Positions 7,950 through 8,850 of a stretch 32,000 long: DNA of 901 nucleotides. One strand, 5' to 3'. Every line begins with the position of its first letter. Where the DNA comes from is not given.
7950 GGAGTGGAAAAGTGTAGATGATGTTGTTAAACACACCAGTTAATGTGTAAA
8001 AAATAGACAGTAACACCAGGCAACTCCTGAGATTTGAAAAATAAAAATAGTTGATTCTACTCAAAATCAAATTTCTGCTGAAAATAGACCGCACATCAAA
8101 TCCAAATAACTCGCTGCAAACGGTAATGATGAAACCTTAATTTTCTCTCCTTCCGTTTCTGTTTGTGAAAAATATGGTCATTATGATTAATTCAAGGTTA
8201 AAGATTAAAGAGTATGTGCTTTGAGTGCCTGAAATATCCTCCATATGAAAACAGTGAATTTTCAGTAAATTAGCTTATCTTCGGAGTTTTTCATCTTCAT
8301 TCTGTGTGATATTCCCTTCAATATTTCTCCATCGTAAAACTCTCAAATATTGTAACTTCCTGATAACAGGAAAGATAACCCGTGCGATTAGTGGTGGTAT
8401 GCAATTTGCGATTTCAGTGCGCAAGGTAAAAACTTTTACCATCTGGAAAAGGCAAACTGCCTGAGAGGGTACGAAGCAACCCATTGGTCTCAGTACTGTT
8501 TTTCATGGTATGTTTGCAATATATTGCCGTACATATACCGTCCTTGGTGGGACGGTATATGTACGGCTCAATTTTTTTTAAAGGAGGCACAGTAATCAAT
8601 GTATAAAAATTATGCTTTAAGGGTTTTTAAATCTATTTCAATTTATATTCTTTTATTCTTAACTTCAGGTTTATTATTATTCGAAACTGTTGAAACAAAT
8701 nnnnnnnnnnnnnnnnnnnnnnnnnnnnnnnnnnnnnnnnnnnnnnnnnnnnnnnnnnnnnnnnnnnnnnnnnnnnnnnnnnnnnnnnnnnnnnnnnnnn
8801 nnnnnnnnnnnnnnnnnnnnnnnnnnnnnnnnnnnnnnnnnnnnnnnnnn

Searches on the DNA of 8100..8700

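Call 13: search_rna_families(source=window, start=8100, end=8700, threshold=evalue, max_evalue=10, show_alignments=3)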
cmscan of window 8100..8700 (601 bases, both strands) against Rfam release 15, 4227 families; matches with E-value up to 10: 16.
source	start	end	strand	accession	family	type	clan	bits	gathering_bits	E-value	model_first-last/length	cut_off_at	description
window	8526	8568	+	RF00698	mir-489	Gene; miRNA;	-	23.1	61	0.033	15-71/84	no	mir-489 microRNA precursor family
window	8525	8568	+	RF00756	mir-299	Gene; miRNA;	-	23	67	0.025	1-63/63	no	mir-299 microRNA precursor family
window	8441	8531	+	RF01051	c-di-GMP-I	Cis-reg; riboswitch;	CL00126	22.7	35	0.037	1-87/87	no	c-di-GMP-I riboswitch aptamer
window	8579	8614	+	RF03091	Clostridium-PBP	Gene; sRNA;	-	21.4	94.4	2.5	1-73/73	no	Clostridium-PBP RNA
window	8496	8581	+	RF04319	BTncRNA_FopS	Gene; sRNA;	-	20.1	56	1.4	1-71/71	no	Bacteroidetes FopS (family of paralogous sRNAs)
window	8524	8569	+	RF03747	mir-4536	Gene; miRNA;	-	19.8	76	0.75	1-88/88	no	mir-4536 microRNA precursor family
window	8249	8291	+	RF01615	ceN111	Gene; snRNA; snoRNA; CD-box;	-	19.1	43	1.1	1-70/70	no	Nematode snoRNA ceN111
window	8524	8569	-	RF03747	mir-4536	Gene; miRNA;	-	18.6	76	1.4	1-88/88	no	mir-4536 microRNA precursor family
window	8531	8562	+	RF04278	MIR4372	Gene; miRNA;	CL00145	17.3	100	4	1-123/123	no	MIR4372 microRNA precursor family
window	8526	8581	+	RF01088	TLS-PK5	Cis-reg;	-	17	70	3.2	1-68/68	no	Pseudoknot of tRNA-like structure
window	8118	8158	+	RF01192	SNORD11B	Gene; snRNA; snoRNA; CD-box;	CL00103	16.9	50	6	1-87/87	no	Small nucleolar RNA SNORD11B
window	8116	8166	+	RF00581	SNORD12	Gene; snRNA; snoRNA; CD-box;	CL00044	14.6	43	7.9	1-90/90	no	Small nucleolar SNORD12/SNORD106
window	8114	8167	+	RF00584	SNORD105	Gene; snRNA; snoRNA; CD-box;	CL00075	14.1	45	7.3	1-87/87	no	Small nucleolar RNA SNORD105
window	8196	8286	-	RF02120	FTX_2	Gene; lncRNA;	-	13.5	48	6.3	1-97/97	no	FTX transcript, XIST regulator conserved region 2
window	8431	8570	+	RF02653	StyR-143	Gene; sRNA;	-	12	176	9.2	1-144/144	no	Salmonella enterica Typhi npcRNA 143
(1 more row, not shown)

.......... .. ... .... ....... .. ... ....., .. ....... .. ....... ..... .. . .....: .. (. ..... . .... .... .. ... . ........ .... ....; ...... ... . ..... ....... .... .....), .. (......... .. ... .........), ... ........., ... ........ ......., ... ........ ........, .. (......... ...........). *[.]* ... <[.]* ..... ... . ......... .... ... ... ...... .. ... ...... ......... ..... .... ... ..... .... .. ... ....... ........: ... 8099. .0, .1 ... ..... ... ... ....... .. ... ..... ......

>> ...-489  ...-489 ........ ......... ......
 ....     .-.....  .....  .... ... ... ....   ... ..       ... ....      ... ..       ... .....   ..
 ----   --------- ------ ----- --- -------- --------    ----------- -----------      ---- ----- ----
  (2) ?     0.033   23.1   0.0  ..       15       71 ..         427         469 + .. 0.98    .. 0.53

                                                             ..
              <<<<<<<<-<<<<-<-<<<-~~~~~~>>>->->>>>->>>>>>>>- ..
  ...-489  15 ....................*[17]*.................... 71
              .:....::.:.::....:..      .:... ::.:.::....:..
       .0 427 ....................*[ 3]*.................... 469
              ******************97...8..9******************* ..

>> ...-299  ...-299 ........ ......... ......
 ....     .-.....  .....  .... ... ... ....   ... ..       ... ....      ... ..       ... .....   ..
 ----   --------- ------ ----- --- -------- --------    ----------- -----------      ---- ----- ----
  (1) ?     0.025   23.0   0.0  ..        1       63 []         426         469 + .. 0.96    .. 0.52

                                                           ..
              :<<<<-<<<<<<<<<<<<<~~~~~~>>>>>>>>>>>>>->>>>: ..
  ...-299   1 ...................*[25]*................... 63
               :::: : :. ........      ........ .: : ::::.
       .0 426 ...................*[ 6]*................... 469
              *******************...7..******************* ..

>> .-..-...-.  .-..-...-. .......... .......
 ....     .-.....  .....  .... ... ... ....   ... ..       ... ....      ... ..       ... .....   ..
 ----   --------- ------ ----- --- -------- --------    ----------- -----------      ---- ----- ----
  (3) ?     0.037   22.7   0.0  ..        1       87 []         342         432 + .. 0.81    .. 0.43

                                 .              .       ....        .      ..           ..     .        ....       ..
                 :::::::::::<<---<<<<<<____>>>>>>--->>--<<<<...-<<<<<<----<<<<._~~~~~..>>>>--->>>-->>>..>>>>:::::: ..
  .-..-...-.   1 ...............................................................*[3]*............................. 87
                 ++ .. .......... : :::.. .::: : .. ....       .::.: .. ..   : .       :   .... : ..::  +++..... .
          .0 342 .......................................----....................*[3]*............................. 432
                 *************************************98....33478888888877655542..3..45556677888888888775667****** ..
